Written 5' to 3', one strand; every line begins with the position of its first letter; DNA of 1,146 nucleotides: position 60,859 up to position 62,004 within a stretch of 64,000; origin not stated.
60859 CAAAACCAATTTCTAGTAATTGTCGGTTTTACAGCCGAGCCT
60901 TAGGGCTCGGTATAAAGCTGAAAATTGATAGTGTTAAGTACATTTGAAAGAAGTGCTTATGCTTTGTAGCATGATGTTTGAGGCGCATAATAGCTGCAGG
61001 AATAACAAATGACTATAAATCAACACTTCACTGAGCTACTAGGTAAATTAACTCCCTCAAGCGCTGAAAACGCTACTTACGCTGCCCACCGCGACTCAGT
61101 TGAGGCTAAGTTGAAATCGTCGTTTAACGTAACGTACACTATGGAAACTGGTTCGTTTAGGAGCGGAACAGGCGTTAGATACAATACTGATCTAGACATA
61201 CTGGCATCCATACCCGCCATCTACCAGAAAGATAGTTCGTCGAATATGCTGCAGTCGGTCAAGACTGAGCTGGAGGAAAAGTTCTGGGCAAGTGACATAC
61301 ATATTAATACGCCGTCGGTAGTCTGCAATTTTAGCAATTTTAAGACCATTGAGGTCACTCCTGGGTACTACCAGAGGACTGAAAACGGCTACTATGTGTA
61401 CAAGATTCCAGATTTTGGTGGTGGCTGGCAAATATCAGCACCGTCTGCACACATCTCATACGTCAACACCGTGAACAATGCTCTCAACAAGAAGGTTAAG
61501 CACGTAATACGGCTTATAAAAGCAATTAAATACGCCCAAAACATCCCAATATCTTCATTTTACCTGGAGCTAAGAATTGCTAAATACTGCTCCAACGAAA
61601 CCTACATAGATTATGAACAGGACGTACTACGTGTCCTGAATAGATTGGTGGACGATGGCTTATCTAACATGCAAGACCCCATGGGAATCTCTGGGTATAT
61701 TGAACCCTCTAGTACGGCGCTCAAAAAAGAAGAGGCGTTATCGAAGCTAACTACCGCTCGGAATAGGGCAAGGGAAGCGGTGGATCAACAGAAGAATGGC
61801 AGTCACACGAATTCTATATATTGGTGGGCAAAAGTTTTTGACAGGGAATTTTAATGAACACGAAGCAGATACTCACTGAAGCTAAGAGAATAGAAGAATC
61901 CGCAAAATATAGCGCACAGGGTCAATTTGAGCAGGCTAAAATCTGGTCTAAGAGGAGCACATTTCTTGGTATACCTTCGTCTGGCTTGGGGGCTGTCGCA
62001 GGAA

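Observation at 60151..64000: Candidate cyclic-oligonucleotide-type defence cassette: XRE regulator, secreted protein, SMODS-like NTase, SLATT-like 2TM effector, and an adjacent GS type III-like ligase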

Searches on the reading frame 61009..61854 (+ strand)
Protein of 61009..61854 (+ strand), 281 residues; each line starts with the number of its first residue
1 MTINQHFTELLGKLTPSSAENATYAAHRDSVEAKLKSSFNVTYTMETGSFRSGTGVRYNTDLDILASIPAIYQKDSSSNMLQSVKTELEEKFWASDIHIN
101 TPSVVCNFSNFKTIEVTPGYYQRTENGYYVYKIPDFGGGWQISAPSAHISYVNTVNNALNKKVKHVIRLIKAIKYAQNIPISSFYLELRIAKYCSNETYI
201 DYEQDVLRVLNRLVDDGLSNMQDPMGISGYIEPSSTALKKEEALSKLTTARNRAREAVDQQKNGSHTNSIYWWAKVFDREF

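Call 5: search_protein_families(library=pfam, proteins=[window:61009-61854:+], max_evalue=0.1)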
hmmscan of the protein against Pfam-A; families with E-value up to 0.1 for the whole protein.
window:61009-61854:+ (281 aa): 4 families
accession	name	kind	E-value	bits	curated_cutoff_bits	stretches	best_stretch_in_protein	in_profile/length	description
PF18144.7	SMODS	-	2.2e-17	64.2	26.5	1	1-156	1-164/164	Second Messenger Oligonucleotide or Dinucleotide Synthetase domain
PF22600.2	MTPAP-like_central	-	0.0019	18.7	27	1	3-97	1-96/139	Poly(A) RNA polymerase, mitochondrial-like, central palm domain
PF02899.23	Phage_int_SAM_1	-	0.016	15.9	22.3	1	181-242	1-63/83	Phage integrase, N-terminal SAM-like domain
PF17142.10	SusF_N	-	0.036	14.1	28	1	65-146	90-174/276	Outer membrane protein SusF, N-terminal domain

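Call 6: search_protein_families(library=padloc, proteins=[window:61009-61854:+], max_evalue=0.1)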
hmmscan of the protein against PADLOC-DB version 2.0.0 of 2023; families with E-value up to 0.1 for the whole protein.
window:61009-61854:+ (281 aa): 32 families (the best 25 are shown)
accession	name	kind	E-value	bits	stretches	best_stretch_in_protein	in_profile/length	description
PDLC00776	Cyclase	-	2.9e-101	336.6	1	2-281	4-283/287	oligonucleotide-cyclase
PDLC00823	Cyclase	-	2.4e-44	150.1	1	1-281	3-281/285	oligonucleotide-cyclase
PDLC00786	Cyclase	-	9.6e-30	102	1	1-281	1-291/293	oligonucleotide-cyclase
PDLC00809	Cyclase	-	5.3e-28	96.4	1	1-281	2-292/295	oligonucleotide-cyclase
PDLC00796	Cyclase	-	1.7e-27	94.8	1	1-281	1-284/432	oligonucleotide-cyclase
PDLC00792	Cyclase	-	1.5e-23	81.4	1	1-201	1-208/236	oligonucleotide-cyclase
PDLC00814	Cyclase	-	6.1e-23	79.6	1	43-278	50-287/295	oligonucleotide-cyclase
PDLC00802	Cyclase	-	7.3e-23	79.3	1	76-281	117-328/332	oligonucleotide-cyclase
PDLC00803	Cyclase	-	1.9e-21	74.9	1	1-252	1-244/253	oligonucleotide-cyclase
PDLC00805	Cyclase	-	4.6e-21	73.6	1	16-270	38-302/314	oligonucleotide-cyclase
PDLC00769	Cyclase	-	6.2e-17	59.9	1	1-213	1-214/261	oligonucleotide-cyclase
PDLC00808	Cyclase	-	6.9e-14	49.8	1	35-220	43-243/325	oligonucleotide-cyclase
PDLC00773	Cyclase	-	1.5e-13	49.1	1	1-281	1-294/334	oligonucleotide-cyclase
PDLC00822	Cyclase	-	1.3e-12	45.7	2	138-281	192-342/375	oligonucleotide-cyclase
PDLC00810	Cyclase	-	1.6e-12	45.6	1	2-265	3-283/335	oligonucleotide-cyclase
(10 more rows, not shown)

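Call 7: search_protein_families(library=ncbifam, proteins=[window:61009-61854:+], max_evalue=1)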
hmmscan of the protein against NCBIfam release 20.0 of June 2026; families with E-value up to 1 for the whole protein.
window:61009-61854:+ (281 aa): 5 families
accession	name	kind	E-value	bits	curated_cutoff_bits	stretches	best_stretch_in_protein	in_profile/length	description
NF041117.1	CBASS_cyclase_b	equivalog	1.5e-32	113.3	200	1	11-278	5-275/275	CBASS oligonucleotide cyclase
NF041116.1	CBASS_cyclase_a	equivalog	2.1e-16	59.9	200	1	28-219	30-237/317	CBASS oligonucleotide cyclase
NF041078.1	cGAS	equivalog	9.5e-06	25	150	1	138-279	196-336/339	CBASS cGAMP synthase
TIGR03671.1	cca_archaeal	equivalog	0.00052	18.9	281.3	1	9-120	4-119/410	CCA tRNA nucleotidyltransferase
NF053871.1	DS2_2_antiphage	equivalog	0.0046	16.2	350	1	3-91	3-91/294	anti-phage nucleotidyltransferase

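Call 9: find_encoding_contigs(protein=window:61009-61851:+, flank=10000, max_places=10)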
Protein window:61009-61851:+ (281 aa): 1 contig read that carries it; 1 place shown.
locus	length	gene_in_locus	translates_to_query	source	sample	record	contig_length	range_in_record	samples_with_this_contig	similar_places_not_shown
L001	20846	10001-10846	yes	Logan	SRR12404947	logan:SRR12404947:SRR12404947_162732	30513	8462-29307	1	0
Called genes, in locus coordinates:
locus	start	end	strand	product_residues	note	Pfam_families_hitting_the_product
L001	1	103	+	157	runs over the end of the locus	PF00436:SSB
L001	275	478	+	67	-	PF01084:Ribosomal_S18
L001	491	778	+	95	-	-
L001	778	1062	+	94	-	-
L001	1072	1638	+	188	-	PF08207:EFP_N, PF01132:EFP, PF09285:Elong-fact-P_C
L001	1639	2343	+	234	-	-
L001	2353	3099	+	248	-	PF01479:S4, PF01728:FtsJ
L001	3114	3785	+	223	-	PF00156:Pribosyltran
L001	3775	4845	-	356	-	PF01926:MMR_HSR1, PF02421:FeoB_N, PF06071:YchF-GTPase_C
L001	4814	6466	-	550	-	PF00239:Resolvase, PF07508:Recombinase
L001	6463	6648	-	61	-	PF12728:HTH_17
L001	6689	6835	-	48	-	-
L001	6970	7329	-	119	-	-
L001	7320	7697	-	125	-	-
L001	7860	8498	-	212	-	-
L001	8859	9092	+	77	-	-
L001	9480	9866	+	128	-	-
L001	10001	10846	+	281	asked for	PF18144:SMODS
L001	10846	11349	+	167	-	-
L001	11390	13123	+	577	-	-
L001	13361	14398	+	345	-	-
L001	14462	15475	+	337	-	-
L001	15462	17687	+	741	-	-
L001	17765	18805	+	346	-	PF06723:MreB_Mbl (faint), PF25216:Volactin (faint), PF11104:PilM_2, PF14450:FtsA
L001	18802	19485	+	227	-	-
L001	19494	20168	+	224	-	-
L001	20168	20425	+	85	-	-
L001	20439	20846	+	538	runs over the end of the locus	?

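Call 41: find_homologous_proteins(query=window:61009-61851:+)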
Query window:61009-61851:+ (281 aa): 413 proteins with E <= 0.001 among 874 candidates; the best 120 are listed.
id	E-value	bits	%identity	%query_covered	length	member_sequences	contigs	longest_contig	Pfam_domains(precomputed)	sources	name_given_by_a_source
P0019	1.1e-184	630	100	100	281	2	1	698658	PF18144.8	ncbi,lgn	-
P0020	9.4e-136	470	75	100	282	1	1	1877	PF18144.8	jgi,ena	-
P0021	1.8e-133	462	74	100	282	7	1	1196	PF18144.8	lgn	-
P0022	1.1e-130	453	72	100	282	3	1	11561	PF18144.8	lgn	-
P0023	5.0e-130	451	72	100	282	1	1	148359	PF18144.8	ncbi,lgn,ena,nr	ncbi:MAG TPA: hypothetical protein VJ836_06240 [Candidatus Saccharimonadales bacterium]|nr:hypotheti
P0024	2.1e-129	449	73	100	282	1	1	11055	PF18144.8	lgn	-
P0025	3.0e-127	442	71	100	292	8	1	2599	PF18144.8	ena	-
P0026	3.6e-127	442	69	100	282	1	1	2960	PF18144.8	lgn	-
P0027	5.9e-127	441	70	100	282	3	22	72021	PF18144.8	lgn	-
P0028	1.6e-126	440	68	100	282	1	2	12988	PF18144.8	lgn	-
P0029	2.9e-125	435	69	100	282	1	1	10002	PF18144.8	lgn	-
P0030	3.3e-125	435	71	100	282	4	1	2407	PF18144.8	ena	-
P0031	4.6e-125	435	69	100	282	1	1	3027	PF18144.8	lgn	-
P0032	1.8e-124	433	69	100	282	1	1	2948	PF18144.8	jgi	jgi:hypothetical protein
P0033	2.5e-124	432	70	100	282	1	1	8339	PF18144.8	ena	-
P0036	1.1e-123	430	69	100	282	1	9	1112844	PF18144.8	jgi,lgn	jgi:hypothetical protein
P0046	9.5e-118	411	65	100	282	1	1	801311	PF18144.8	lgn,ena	-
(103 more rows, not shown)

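Call 43: find_encoding_contigs(protein=P0023, flank=8000, max_places=2)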
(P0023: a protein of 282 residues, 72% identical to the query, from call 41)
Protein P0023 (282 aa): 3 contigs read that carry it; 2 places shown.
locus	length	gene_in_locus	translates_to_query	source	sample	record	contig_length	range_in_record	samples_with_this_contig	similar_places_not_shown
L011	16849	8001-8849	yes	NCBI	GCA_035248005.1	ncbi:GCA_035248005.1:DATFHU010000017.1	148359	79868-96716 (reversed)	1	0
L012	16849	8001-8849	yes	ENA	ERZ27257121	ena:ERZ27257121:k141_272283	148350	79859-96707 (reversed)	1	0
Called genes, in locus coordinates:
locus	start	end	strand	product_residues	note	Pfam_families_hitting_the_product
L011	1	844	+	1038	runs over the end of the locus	PF04313:HSDR_N, PF00270:DEAD, PF04851:ResIII, PF18766:SWI2_SNF2, PF22679:T1R_D3-like, PF12008:EcoR124_C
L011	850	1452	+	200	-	-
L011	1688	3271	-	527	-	PF00239:Resolvase, PF07508:Recombinase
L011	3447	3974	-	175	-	PF21984:DnaD_N, PF13730:HTH_36 (weak)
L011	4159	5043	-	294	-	-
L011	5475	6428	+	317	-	PF09572:RE_XamI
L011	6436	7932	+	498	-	PF02384:N6_Mtase, PF07669:Eco57I, PF22837:M_Eco57I_C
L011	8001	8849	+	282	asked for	PF18144:SMODS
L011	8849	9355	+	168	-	-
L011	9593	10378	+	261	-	-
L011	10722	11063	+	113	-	-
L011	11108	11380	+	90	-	-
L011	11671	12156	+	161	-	PF00085:Thioredoxin, PF13098:Thioredoxin_2 (weak)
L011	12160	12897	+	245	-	PF02683:DsbD_TM, PF13386:DsbD_2 (weak)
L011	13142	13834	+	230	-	PF00702:Hydrolase, PF12710:HAD, PF08282:Hydrolase_3 (weak)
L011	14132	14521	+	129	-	PF07237:DUF1428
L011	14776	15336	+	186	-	-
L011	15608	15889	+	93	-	-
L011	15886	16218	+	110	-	PF02452:PemK_toxin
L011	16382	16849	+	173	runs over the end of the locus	PF07638:Sigma70_ECF (faint), PF04542:Sigma70_r2, PF05263:DUF722 (weak), PF08281:Sigma70_r4_2, PF04545:Sigma70_r4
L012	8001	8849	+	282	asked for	PF18144:SMODS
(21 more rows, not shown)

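Call 44: find_encoding_contigs(protein=P0036, flank=8000, max_places=2)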
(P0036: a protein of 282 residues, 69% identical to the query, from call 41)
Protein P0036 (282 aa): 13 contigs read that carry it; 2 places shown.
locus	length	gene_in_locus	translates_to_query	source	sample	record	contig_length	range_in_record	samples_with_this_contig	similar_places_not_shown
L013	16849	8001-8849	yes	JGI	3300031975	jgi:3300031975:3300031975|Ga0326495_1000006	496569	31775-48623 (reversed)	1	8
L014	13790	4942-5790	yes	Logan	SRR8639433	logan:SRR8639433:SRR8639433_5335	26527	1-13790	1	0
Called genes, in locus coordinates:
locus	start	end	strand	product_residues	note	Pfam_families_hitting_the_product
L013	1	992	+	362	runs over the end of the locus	PF11258:DUF3048, PF17479:DUF3048_C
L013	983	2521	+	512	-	PF00512:HisKA, PF02518:HATPase_c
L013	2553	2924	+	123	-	PF00072:Response_reg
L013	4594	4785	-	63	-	-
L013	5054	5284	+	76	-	-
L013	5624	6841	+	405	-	-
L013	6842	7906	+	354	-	PF00145:DNA_methylase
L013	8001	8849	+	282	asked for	PF18144:SMODS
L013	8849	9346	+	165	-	-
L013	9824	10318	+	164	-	-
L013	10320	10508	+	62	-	-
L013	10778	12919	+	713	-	PF13191:AAA_16 (weak), PF23569:NBD_SMAX1, PF00004:AAA, PF17871:AAA_lid_9, PF00004:AAA, PF07724:AAA_2, PF07728:AAA_5, PF10431:ClpB_D2-small, +9 more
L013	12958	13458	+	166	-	PF01243:PNPOx_N, PF12900:Pyridox_ox_2 (weak), PF16242:Pyrid_ox_like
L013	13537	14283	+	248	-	-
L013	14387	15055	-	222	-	-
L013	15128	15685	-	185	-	-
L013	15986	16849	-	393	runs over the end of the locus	-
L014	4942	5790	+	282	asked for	PF18144:SMODS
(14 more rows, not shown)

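Call 45: find_encoding_contigs(protein=P0046, flank=8000, max_places=2)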
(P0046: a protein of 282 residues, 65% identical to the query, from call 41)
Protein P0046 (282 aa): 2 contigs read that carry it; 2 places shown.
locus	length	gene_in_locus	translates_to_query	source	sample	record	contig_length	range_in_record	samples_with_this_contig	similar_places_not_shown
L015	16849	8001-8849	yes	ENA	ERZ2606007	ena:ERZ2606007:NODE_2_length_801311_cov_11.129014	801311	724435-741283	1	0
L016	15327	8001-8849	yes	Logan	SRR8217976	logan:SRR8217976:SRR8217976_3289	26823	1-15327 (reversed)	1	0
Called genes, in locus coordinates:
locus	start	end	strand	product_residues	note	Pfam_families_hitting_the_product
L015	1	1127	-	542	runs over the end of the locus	PF00239:Resolvase, PF07508:Recombinase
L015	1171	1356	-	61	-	-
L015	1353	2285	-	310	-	PF13481:AAA_25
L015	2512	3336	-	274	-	-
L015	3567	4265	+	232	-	-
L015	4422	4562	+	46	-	-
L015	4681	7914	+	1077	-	PF13156:Mrr_cat_2, PF04851:ResIII, PF00271:Helicase_C, PF14882:INT_rpt (faint)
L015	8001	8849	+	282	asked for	PF18144:SMODS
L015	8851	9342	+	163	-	-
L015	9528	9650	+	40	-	-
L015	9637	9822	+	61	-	-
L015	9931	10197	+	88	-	-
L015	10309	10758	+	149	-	PF00127:Copper-bind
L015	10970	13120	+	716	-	-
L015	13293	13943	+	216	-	-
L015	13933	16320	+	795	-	-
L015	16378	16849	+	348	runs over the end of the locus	PF11104:PilM_2, PF14450:FtsA (weak)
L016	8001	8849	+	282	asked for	PF18144:SMODS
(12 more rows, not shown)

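Call 52: search_solved_structures(query=window:61009-61851:+, max_evalue=1, show_alignments=2)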
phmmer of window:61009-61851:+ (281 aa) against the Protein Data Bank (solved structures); distinct sequences matched with E-value up to 1: 5.
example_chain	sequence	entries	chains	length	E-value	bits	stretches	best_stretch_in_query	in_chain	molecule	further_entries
6p8u_A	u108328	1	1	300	1.3e-06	31.6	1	2-280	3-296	Nucleotidyltransferase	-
6p82_A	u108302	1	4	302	1.4e-06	31.5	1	2-280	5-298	Nucleotidyltransferase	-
6p8j_C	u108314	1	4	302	2e-05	27.8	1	2-280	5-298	Nucleotidyltransferase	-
7x4a_A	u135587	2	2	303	0.0027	20.8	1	28-177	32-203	ClCdnE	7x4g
6e0m_A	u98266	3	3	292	0.084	15.9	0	31-69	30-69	cGAS/DncV-like nucleotidyltransferase in E. coli homolog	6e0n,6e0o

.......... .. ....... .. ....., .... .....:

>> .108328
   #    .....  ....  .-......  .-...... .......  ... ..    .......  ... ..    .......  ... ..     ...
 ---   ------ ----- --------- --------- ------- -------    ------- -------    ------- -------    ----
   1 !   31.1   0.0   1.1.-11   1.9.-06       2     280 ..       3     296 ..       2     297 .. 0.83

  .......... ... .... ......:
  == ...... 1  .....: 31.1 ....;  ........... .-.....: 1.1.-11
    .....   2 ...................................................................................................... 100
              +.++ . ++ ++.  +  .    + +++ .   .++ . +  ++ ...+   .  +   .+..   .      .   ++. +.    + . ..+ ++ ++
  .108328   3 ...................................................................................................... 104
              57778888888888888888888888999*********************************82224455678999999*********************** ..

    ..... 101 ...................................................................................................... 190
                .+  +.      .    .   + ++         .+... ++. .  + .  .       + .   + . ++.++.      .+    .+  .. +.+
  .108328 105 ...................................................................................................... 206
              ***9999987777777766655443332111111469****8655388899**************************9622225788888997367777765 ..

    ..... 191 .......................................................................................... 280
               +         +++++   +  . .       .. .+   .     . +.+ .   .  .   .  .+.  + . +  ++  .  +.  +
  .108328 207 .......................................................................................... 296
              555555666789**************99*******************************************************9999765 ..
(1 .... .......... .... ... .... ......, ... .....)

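Call 56: find_encoding_contigs(protein=P0022, flank=8000, max_places=2)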
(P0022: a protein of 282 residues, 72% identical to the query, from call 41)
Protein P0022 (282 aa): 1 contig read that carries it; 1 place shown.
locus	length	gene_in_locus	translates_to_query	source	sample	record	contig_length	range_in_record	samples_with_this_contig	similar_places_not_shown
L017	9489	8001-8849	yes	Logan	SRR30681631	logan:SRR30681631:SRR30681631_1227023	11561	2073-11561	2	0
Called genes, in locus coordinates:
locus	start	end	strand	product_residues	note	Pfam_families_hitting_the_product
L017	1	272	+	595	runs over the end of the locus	PF01555:N6_N4_Mtase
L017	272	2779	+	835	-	PF04851:ResIII, PF00270:DEAD (weak)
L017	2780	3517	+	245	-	PF05066:HARE-HTH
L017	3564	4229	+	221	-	-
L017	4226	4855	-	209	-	-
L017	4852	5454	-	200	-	PF08937:ThsB_TIR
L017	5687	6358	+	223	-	PF18928:DUF5677 (faint)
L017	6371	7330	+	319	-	PF04471:Mrr_cat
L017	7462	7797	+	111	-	-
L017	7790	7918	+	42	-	-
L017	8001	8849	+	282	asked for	PF18144:SMODS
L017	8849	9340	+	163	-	-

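Call 57: find_encoding_contigs(protein=P0024, flank=8000, max_places=2)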
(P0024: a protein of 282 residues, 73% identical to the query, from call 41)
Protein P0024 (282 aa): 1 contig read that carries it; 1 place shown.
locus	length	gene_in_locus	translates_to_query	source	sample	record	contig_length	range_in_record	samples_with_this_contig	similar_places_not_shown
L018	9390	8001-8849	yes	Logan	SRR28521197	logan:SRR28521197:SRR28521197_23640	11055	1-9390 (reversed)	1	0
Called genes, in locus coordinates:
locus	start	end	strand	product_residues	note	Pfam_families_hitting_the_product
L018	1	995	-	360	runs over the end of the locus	-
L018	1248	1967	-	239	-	-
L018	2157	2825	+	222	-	-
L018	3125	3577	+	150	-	-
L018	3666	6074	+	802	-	-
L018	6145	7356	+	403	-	PF00145:DNA_methylase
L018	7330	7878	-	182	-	-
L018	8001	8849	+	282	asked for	PF18144:SMODS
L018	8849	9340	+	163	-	-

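Call 84: predict_structure(alignment_id=A2)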
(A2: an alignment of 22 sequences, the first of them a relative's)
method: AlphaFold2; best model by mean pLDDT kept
length: 281 residues; sequences in the alignment: 22
mean_pLDDT: 92.2   pTM: 0.87
mean pLDDT of the five models: 92.2, 91.5, 90.6, 89.8, 88.5
residues with pLDDT >= 90: 213; 70-90: 67; 50-70: 1; < 50: 0
segments of 3 or more residues with pLDDT < 50: none
pLDDT, mean of each block of 10 residues (from residue 1): 90 89 88 97 89 82 91 95 97 92 88 90 94 88 92 94 95 93 92 94 96 95 89 91 98 98 95 92 87
secondary structure, 60 per line:
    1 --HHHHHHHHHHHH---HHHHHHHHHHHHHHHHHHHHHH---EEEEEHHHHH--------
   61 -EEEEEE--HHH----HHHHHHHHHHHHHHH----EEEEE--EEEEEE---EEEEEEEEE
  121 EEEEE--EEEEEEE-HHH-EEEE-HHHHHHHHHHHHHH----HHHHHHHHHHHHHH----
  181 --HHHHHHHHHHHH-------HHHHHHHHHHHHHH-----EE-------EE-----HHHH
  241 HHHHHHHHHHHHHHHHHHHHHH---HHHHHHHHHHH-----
elements in order: H3-14 H18-39 E43-47 H48-52 E62-67 H77-91 E96-100 E103-108 E112-125 E128-134 E140-143 H145-158 H163-176 H183-194 H202-215 H237-262 H266-276
